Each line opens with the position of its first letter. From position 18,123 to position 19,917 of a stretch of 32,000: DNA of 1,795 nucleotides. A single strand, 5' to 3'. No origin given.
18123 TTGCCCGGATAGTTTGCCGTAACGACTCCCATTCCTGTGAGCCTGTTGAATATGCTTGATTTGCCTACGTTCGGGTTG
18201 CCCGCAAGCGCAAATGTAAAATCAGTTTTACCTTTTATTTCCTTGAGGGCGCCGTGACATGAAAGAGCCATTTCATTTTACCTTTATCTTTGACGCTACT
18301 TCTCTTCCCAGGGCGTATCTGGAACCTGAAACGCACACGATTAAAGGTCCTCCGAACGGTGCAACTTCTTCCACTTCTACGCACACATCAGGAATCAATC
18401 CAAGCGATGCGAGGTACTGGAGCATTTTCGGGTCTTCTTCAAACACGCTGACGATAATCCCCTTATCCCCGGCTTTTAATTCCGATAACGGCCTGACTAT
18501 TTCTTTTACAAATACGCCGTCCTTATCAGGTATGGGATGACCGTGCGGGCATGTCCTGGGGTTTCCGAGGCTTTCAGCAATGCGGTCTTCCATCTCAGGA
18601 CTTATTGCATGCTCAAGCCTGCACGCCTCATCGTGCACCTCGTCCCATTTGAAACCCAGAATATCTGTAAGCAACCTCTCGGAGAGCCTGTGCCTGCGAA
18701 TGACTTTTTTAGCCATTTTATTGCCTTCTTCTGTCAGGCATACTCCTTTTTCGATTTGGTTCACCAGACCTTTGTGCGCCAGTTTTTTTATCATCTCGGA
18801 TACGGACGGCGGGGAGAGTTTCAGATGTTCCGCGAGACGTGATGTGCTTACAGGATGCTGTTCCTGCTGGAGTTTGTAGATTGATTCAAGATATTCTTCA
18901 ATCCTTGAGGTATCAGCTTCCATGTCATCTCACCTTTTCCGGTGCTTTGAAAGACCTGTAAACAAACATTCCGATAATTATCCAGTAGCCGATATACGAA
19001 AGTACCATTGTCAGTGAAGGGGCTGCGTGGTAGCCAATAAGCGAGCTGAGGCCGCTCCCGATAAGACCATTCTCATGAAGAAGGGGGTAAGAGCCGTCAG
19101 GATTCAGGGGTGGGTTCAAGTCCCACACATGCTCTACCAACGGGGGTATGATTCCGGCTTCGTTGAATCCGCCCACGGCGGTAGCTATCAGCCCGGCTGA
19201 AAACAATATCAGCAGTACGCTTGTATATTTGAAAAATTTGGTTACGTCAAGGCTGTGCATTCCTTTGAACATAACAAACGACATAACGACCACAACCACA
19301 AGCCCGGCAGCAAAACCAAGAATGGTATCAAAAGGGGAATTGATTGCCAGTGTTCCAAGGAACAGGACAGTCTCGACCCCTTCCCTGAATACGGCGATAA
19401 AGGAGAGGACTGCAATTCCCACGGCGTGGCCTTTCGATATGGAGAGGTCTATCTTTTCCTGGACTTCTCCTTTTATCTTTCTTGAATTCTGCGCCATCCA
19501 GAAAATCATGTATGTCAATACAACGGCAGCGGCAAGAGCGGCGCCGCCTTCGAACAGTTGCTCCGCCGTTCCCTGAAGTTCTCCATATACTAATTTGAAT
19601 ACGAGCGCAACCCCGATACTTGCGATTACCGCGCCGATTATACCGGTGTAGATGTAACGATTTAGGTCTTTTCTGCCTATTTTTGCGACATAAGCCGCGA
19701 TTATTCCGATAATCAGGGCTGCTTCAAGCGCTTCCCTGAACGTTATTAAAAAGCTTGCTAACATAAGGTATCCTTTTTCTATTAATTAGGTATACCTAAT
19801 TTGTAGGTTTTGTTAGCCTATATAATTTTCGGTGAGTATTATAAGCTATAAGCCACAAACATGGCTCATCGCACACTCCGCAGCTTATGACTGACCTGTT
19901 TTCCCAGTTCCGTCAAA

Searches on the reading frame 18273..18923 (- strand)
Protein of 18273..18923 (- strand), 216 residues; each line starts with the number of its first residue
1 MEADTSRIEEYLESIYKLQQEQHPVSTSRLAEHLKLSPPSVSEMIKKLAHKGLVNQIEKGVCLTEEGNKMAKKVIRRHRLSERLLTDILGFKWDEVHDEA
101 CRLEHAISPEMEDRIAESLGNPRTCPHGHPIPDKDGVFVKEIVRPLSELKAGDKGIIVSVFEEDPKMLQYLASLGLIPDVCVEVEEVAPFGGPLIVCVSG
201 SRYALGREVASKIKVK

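Call 6: search_protein_families(library=pfam, proteins=[window:18273-18923:-], max_evalue=0.01)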
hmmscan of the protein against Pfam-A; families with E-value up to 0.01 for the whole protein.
window:18273-18923:- (216 aa): 21 families
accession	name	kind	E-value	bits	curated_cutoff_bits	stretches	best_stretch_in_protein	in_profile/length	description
PF02742.21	Fe_dep_repr_C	-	8.4e-35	119.1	27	1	64-133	1-70/70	Iron dependent repressor, metal binding and dimerisation domain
PF04023.20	FeoA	-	1e-22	80.4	23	1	145-216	2-73/74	FeoA domain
PF01325.25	Fe_dep_repress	-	2.3e-19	69.8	26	1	5-55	3-53/60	Iron dependent repressor, N-terminal DNA binding domain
PF01047.28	MarR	-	6e-07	29.7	24.6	1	21-55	14-48/59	MarR family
PF09012.17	FeoC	-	2.2e-05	24.9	21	1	18-63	8-53/69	FeoC like transcriptional regulator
PF14947.12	HTH_45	-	5.4e-05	23.6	25.5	1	26-80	21-75/77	Winged helix-turn-helix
PF13545.12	HTH_Crp_2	-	8.2e-05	22.9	27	1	22-59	20-57/70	Crp-like helix-turn-helix domain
PF12802.13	MarR_2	-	0.00015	22.3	27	1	23-54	17-50/61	MarR family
PF02082.26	Rrf2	-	0.00033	21.2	30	1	18-56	17-55/132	Iron-dependent Transcriptional regulator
PF01022.26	HTH_5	-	0.00033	20.9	22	1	23-55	14-46/47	Bacterial regulatory protein, arsR family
PF09339.16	HTH_IclR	-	0.00039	20.6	22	1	19-56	13-50/52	IclR helix-turn-helix domain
PF01978.25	TrmB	-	0.00049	20.3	25.6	1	21-59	19-57/68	Sugar-specific transcriptional regulator TrmB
PF21715.3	CggR_N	-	0.00049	20.2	30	1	22-73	15-66/71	CggR N-terminal DNA binding domain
PF13412.12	HTH_24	-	0.00069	19.6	21.9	1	25-54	18-47/48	Winged helix-turn-helix DNA-binding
PF13463.12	HTH_27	-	0.00083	20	22.2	1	17-59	11-53/68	Winged helix DNA-binding domain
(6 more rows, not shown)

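Call 71: search_protein_families(library=ncbifam, proteins=[window:18273-18923:-], max_evalue=0.01)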
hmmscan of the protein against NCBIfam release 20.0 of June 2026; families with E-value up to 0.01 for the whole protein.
window:18273-18923:- (216 aa): 13 families
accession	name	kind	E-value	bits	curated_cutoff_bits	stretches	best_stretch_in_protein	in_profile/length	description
NF047407.1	TransRegMntRTherm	equivalog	4.1e-50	170.6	350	1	9-215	11-223/227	manganese-dependent transcriptional regulator MntR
NF053665.1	TransRegDtxRActin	equivalog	7.8e-36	123.7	290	1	8-148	8-157/233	iron-dependent transcriptional repressor DtxR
NF008273.0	PRK11050.1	equivalog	2.6e-18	66.2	153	1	7-111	37-141/156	manganese-binding transcriptional regulator MntR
NF003025.0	PRK03902.1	equivalog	3e-18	66.2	138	1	5-117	3-115/142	transcriptional regulator MntR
NF040939.2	trans_reg_lrs14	equivalog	3.8e-05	23.7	90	1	13-57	25-69/103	Lrs14 family HTH-type transcriptional regulator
NF033788.1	HTH_metalloreg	subfamily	5.3e-05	23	55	1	17-60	19-61/77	metalloregulator ArsR/SmtB family transcription factor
NF053610.1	Sso10a_fam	subfamily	0.00026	20.9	60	1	25-70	18-63/64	Sso10a family chromatin protein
NF053606.1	Sta1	subfamily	0.0005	20.1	80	1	15-85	25-94/100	Sta1 family transcriptional regulator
NF003210.0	PRK04172.1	equivalog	0.00063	18.7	350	1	13-85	9-84/496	phenylalanine--tRNA ligase subunit alpha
NF047937.1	TransRegNagC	equivalog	0.00096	18.4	650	1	14-59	15-60/399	DNA-binding transcriptional regulator NagC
TIGR01884.1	cas_HTH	subfamily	0.0028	17.1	60.2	1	26-60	158-193/202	CRISPR-associated CARF protein Csa3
NF007106.0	PRK09555.1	equivalog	0.0049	16.6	102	1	165-196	20-51/75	ferrous iron transporter A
NF040786.1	LysR_Sec_metab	equivalog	0.0071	15.4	250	1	26-87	17-81/298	selenium metabolism-associated LysR family transcriptional regulator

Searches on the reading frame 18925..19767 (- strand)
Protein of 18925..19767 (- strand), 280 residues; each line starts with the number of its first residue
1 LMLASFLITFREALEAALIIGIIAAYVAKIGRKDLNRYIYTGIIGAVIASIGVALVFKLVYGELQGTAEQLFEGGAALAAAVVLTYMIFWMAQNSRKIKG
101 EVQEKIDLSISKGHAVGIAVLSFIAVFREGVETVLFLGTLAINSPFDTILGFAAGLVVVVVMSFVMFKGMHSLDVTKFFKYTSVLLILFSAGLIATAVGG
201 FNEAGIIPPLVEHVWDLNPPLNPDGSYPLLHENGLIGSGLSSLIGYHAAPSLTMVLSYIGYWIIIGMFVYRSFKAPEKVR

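Call 6: search_protein_families(library=pfam, proteins=[window:18925-19764:-], max_evalue=0.01)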
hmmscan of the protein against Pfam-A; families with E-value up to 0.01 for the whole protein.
window:18925-19764:- (279 aa): 1 family
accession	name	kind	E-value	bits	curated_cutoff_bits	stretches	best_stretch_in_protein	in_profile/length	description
PF03239.20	FTR1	-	2.9e-50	171.6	25.3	1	1-267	1-275/284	Iron permease FTR1 family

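Call 8: find_encoding_contigs(protein=window:18925-19767:-, flank=10000, max_places=10)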
Protein window:18925-19767:- (280 aa): no gene with exactly this product is on record in the collection.

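Call 9: find_encoding_contigs(protein=window:18925-19764:-, flank=10000, max_places=10)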
Protein window:18925-19764:- (279 aa): 6 contigs read that carry it; 2 places shown.
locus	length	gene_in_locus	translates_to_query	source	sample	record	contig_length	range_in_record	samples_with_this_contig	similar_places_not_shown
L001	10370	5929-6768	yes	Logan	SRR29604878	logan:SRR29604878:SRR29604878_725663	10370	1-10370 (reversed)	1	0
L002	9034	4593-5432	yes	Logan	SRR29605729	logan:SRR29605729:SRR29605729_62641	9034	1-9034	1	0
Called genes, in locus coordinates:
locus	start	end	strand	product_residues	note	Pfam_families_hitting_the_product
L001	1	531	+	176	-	?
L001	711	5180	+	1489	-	PF14522:Cytochrome_C7 (faint), PF14537:Cytochrom_c3_2 (faint), PF07752:S-layer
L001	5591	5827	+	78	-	-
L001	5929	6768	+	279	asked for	PF03239:FTR1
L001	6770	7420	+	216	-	PF01325:Fe_dep_repress, PF01047:MarR (weak), PF02742:Fe_dep_repr_C, PF04023:FeoA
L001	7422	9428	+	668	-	PF01926:MMR_HSR1, PF02421:FeoB_N, PF17910:FeoB_Cyto, PF07670:Gate, PF07664:FeoB_C, PF07670:Gate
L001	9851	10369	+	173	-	?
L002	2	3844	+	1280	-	?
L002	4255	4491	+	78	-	-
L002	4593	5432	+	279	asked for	PF03239:FTR1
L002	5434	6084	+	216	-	PF01325:Fe_dep_repress, PF01047:MarR (weak), PF02742:Fe_dep_repr_C, PF04023:FeoA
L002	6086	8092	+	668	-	PF01926:MMR_HSR1, PF02421:FeoB_N, PF17910:FeoB_Cyto, PF07670:Gate, PF07664:FeoB_C, PF07670:Gate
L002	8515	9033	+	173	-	?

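Call 10: find_homologous_proteins(query=window:18925-19764:-, max_evalue=1e-10)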
Query window:18925-19764:- (279 aa): 5192 proteins with E <= 1e-10 among 8000 candidates; the best 120 are listed.
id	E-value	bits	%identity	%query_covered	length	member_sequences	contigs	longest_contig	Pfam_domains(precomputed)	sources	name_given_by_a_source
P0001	2.7e-165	567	96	100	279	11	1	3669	PF03239.21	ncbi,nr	ncbi:MAG: FTR1 family protein [Candidatus Methanoperedens sp.]|nr:FTR1 family protein [Candidatus Me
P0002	2.0e-163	560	95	100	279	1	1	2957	PF03239.21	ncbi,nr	ncbi:MAG: FTR1 family protein [Candidatus Methanoperedens sp.]|nr:FTR1 family protein [Candidatus Me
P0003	3.5e-161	553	92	100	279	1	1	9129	PF03239.21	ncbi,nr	ncbi:Iron permease FTR1 family protein [uncultured archaeon]|nr:Iron permease FTR1 family protein [u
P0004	2.4e-159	547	92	100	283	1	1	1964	PF03239.21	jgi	jgi:high-affinity iron transporter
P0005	1.8e-158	544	92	100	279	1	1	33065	PF03239.21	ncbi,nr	ncbi:MAG: FTR1 family protein [Candidatus Methanoperedens sp.]|nr:FTR1 family protein [Candidatus Me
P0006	2.4e-156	537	91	100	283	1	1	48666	PF03239.21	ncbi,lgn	ncbi:MAG: FTR1 family protein [Candidatus Methanoperedens sp.]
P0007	3.3e-154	530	89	100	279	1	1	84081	PF03239.21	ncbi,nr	ncbi:MAG: FTR1 family protein [Candidatus Methanoperedens sp.]|nr:FTR1 family protein [Candidatus Me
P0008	4.6e-154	530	90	100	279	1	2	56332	PF03239.21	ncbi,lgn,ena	-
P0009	9.4e-145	499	82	100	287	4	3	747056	PF03239.21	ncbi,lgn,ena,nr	ncbi:MAG: FTR1 family protein [Candidatus Methanoperedens sp.]|nr:FTR1 family protein [Candidatus Me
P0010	4.5e-144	497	82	100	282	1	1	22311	PF03239.21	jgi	-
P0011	3.6e-143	494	81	99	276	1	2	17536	PF03239.21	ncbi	-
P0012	2.7e-142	491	80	99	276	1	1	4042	PF03239.21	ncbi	-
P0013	3.2e-142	491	80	99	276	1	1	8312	PF03239.21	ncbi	-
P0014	7.2e-142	490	81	100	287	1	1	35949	PF03239.21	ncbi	-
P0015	8.7e-142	490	81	100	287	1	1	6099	PF03239.21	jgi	jgi:high-affinity iron transporter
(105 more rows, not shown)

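Call 12: find_related_loci(query=A1, collection=genome_contigs, flank=10000)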
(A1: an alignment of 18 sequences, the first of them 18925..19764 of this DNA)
Query A1 (279 aa) in genome_contigs; peptide patterns used: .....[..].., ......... (x = any residue, [..] = any of these).
389 stretches matched a pattern; 376 encode a relative of the query (tblastn E <= 1e-3); the best 80 are kept; 80 distinct loci.
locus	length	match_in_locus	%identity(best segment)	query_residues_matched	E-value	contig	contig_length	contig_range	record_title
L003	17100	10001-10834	91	1-278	3e-159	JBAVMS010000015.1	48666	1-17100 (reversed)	MAG: Candidatus Methanoperedens sp. isolate MFD03797_ilm_asm_bin16 k127_98152, whole genome shotgun sequence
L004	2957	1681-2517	95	1-279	9e-167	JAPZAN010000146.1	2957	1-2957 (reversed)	MAG: Candidatus Methanoperedens sp. isolate SRVP18_hole-7m-from-trench_1_80cm_43_82 SRVP18_hole-7m-from-trench_1_80cm_sc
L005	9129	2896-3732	92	1-279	4e-156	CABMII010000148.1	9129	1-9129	uncultured archaeon isolate LFW-280_4 genome assembly, contig: LFW2804_77, whole genome shotgun sequence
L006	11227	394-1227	92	1-278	9e-154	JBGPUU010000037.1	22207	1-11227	MAG: Candidatus Methanoperedens sp. isolate OBJ1_062018_110_35 k141_3231914_length_22207_cov_15.3312, whole genome shotg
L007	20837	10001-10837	89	1-279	5e-150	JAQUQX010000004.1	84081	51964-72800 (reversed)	MAG: Candidatus Methanoperedens sp. isolate STD1_6 NODE_560_length_84081_cov_19.776783_Sandtown_D1, whole genome shotgun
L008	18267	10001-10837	90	1-279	1e-146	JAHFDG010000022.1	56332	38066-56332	MAG: Candidatus Methanoperedens sp. isolate nzgw24 NODE_442_length_56333_cov_11.737992, whole genome shotgun sequence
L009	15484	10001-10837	76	1-279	1e-139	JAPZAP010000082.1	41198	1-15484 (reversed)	MAG: Candidatus Methanoperedens sp. isolate SR-VP_0-2cm_41_45 SR-VP_0-2_scaffold_141_469889, whole genome shotgun sequen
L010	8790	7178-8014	78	1-279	7e-141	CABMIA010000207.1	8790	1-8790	uncultured archaeon isolate LFW-280_1_1 genome assembly, contig: LFW28011_99, whole genome shotgun sequence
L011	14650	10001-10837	76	1-279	9e-136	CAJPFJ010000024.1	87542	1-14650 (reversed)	Methanosarcinales archaeon isolate METP1 genome assembly, contig: CONTIG_24, whole genome shotgun sequence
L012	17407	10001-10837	77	1-279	1e-135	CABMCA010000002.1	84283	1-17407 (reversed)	uncultured archaeon isolate LFW-24 genome assembly, contig: LFW24_10, whole genome shotgun sequence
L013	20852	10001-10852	74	1-279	3e-135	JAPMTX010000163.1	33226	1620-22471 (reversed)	MAG: Candidatus Methanoperedens sp. isolate LC 1 LC_0.1_scaffold_519, whole genome shotgun sequence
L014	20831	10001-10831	76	1-277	2e-132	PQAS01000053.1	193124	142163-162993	MAG: Candidatus Methanoperedenaceae archaeon isolate FeB_1 FeB1_53, whole genome shotgun sequence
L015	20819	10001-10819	75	1-273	2e-131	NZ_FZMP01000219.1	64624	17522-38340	Candidatus Methanoperedens nitroreducens isolate Mnv1, whole genome shotgun sequence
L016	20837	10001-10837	76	1-279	9e-131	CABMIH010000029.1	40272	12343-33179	uncultured archaeon isolate LFW-280_3_2 genome assembly, contig: LFW28032_35, whole genome shotgun sequence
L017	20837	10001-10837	94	1-279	2e-156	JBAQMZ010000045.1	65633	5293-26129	MAG: Candidatus Methanoperedens sp. isolate MFD12050_ilm_asm_bin25 k127_14126, whole genome shotgun sequence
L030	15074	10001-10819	63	1-273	8e-118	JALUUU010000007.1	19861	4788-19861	MAG: archaeon isolate 128-326_metabat1_scaf2bin.045 128-326_scaffold_1081_c1, whole genome shotgun sequence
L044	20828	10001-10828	58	1-279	1e-96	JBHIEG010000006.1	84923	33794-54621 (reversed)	MAG: Candidatus Hydrothermarchaeota archaeon isolate b3.sp1_bin.60 NODE_20_length_84923_cov_9.710232, whole genome shotg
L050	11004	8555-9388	49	4-276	1e-84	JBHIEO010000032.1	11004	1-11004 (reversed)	MAG: Candidatus Bathyarchaeia archaeon isolate b2.sp3_bin.21 NODE_1856_length_11004_cov_5.572564, whole genome shotgun s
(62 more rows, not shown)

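Call 46: search_protein_families(library=pfam, proteins=[L044:10864-12024:-, L030:9524-9928:-, L050:5303-7849:-, L017:6808-8625:+], max_evalue=0.01)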
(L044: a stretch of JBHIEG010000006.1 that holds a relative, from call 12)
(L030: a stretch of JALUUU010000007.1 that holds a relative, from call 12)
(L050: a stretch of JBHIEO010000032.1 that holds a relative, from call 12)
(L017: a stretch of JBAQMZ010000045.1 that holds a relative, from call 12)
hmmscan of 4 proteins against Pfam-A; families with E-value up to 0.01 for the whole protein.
L044:10864-12024:- (386 aa): 5 families
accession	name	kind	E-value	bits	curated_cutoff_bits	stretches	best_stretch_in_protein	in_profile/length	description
PF14522.11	Cytochrome_C7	-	7.7e-13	48.5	24.8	0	264-336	8-54/67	Cytochrome c7 and related cytochrome c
PF13435.11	Cytochrome_C554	-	9e-13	49.4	20.8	2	115-168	32-84/84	Cytochrome c554 and c-prime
PF09699.15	Paired_CXXCH_1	-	7.9e-10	38.7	20.6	1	245-279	5-40/41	Doubled CXXCH motif (Paired_CXXCH_1)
PF14537.11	Cytochrom_c3_2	-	4e-08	34.1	25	1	159-252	5-78/79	Cytochrome c3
PF02085.21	Cytochrom_CIII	-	0.0019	19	22.9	0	226-282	29-89/101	Class III cytochrome C family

L030:9524-9928:- (134 aa): 7 families
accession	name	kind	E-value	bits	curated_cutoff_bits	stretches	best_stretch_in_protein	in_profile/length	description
PF03551.20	PadR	-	5.8e-18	65.1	27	1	43-110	1-73/75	Transcriptional regulator PadR-like family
PF04458.17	DUF505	-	0.00051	19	28.7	1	70-110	363-403/622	Protein of unknown function (DUF505)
PF01638.23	HxlR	-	0.00071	19.8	20.8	1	54-108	17-71/91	HxlR-like helix-turn-helix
PF13601.12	HTH_34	-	0.0015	19.1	27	1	66-119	23-78/80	Winged helix DNA-binding domain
PF21128.4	MCM4_WHD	-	0.004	17.6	24.4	1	54-95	29-70/75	MCM4, winged helix domain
PF22381.2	Staph_reg_Sar_Rot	-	0.0055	17.2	27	0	28-88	4-59/85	Transcriptional regulator SarA/Rot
PF22665.2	DUF6293_C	-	0.0093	16.8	27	0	78-110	68-98/101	DUF6293 C-terminal winged helix domain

L050:5303-7849:- (848 aa): 10 families
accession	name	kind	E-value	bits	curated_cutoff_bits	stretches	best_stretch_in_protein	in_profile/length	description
PF00122.25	E1-E2_ATPase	-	4.2e-55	186.5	28.1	1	302-501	2-180/181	E1-E2 ATPase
PF00702.32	Hydrolase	-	1.3e-41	143.6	26.4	1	518-737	1-190/191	haloacid dehalogenase-like hydrolase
PF00403.32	HMA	-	1.7e-34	118.4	24.8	2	18-78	2-62/62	Heavy-metal-associated domain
PF19803.4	DUF6286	-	8.4e-06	26.6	35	0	21-75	33-87/108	Family of unknown function (DUF6286)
PF08282.18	Hydrolase_3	-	2.5e-05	24.6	20.9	1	712-767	197-252/255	haloacid dehalogenase-like hydrolase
PF19991.5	HMA_2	-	4.9e-05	23.7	30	0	97-166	30-96/154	Heavy metal associated domain 2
PF15643.12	Tox-PL-2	-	0.0012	19.5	25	0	84-125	7-47/103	Papain fold toxin 2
PF12710.13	HAD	-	0.0013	19.7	27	1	652-734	81-188/189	haloacid dehalogenase-like hydrolase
PF21987.2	YajR_YAM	-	0.0048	17.1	26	0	31-73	14-56/56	YajR YAM domain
PF13344.12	Hydrolase_6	-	0.0076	16.7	27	0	647-693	5-51/101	Haloacid dehalogenase-like hydrolase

L017:6808-8625:+ (605 aa): 24 families
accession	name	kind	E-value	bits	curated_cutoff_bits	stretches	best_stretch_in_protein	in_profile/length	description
PF13424.12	TPR_12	-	9.2e-39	131.9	30.1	3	142-215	2-77/77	Tetratricopeptide repeat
PF00515.34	TPR_1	-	1.8e-29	100.7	27.8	3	143-173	1-31/34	Tetratricopeptide repeat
PF07719.23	TPR_2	-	2e-25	87.2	27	3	143-174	1-32/34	Tetratricopeptide repeat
PF13176.12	TPR_7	-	1.1e-22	78.6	27.9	3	187-218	3-34/36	Tetratricopeptide repeat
PF13374.12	TPR_10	-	2.4e-21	75.5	27.5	3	104-136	3-35/42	Tetratricopeptide repeat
PF13181.12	TPR_8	-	2.1e-17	62.1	25.7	3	183-215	1-33/34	Tetratricopeptide repeat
PF13414.12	TPR_11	-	8.6e-13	48.2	26.8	2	190-220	1-31/42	TPR repeat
PF24885.1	TPR_NPHP3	-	1.6e-12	47.8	100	2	139-221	95-180/239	Nephrocystin-3 TPR domain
PF13428.12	TPR_14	-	1.1e-10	41.6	23.5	0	186-214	4-32/44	Tetratricopeptide repeat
PF13174.12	TPR_6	-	3.6e-09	37.1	26.3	0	189-208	6-25/33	Tetratricopeptide repeat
PF13432.12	TPR_16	-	6.4e-09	36.5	32.7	0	149-213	3-61/65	Tetratricopeptide repeat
PF13431.12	TPR_17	-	1.2e-08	35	24.4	0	143-164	13-34/34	Tetratricopeptide repeat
PF12895.13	ANAPC3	-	2.6e-08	34.5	27.2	0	85-166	4-79/82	Anaphase-promoting complex, cyclosome, subunit 3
PF14938.12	SNAP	-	3.3e-08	33.8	25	1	118-212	50-144/282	Soluble NSF attachment protein, SNAP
PF17874.7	TPR_MalT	-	8e-07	29.1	45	1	111-283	9-180/336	MalT-like TPR region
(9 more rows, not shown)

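Call 64: search_protein_families(library=pfam, alignment_id=A3, max_evalue=0.00001)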
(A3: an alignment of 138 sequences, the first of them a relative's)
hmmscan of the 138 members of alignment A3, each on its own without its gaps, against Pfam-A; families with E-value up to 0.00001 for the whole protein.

A. member 1, L003:8282-9268:+ (329 aa): 2 families
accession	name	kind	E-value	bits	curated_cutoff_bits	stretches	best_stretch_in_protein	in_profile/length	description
PF00586.29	AIRS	-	2.5e-25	89.5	24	1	48-155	1-112/112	AIR synthase related protein, N-terminal domain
PF02769.27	AIRS_C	-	1.1e-17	65.1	23.1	1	180-305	27-151/156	AIR synthase related protein, C-terminal domain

B. families by the number of members that match (of 138 scanned): 150 families (the first 25 are shown)
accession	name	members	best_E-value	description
PF00586.29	AIRS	5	2.5e-25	AIR synthase related protein, N-terminal domain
PF02769.27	AIRS_C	5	1.1e-17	AIR synthase related protein, C-terminal domain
PF03551.20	PadR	4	5.8e-18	Transcriptional regulator PadR-like family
PF07969.17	Amidohydro_3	3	1.2e-102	Amidohydrolase family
PF13393.11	tRNA-synt_His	3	1.3e-64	Histidyl-tRNA synthetase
PF01979.26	Amidohydro_1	3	2.9e-60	Amidohydrolase family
PF02056.22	Glyco_hydro_4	3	3.4e-48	Family 4 glycosyl hydrolase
PF11975.13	Glyco_hydro_4C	3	6e-43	Family 4 glycosyl hydrolase C-terminal domain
PF04909.20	Amidohydro_2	3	7.1e-39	Amidohydrolase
PF00892.27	EamA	3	1.6e-34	EamA-like transporter family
PF13426.13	PAS_9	3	5e-31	PAS domain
PF01895.24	PhoU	3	1.8e-26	PhoU domain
PF04055.27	Radical_SAM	3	5.6e-24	Radical SAM superfamily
PF00587.30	tRNA-synt_2b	3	1.8e-16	tRNA synthetase class II core domain (G, H, P, S and T)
PF03129.25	HGTP_anticodon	3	1.7e-14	Anticodon binding domain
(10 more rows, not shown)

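Call 71: search_protein_families(library=ncbifam, proteins=[window:18925-19764:-], max_evalue=0.01)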
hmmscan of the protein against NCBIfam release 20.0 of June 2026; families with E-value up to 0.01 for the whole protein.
window:18925-19764:- (279 aa): 3 families
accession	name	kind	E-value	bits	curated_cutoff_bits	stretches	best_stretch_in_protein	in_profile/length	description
NF041756.1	EfeU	equivalog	3.4e-63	213.7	255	1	5-266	1-254/257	iron uptake transporter permease EfeU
TIGR00145.1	TIGR00145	subfamily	4e-59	200.5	303.8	1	1-274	4-278/282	EfeU/Ftr1 family ferrous iron transporter subunit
NF007334.0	PRK09823.1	equivalog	0.006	16.9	177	1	7-87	55-143/160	putative inner membrane protein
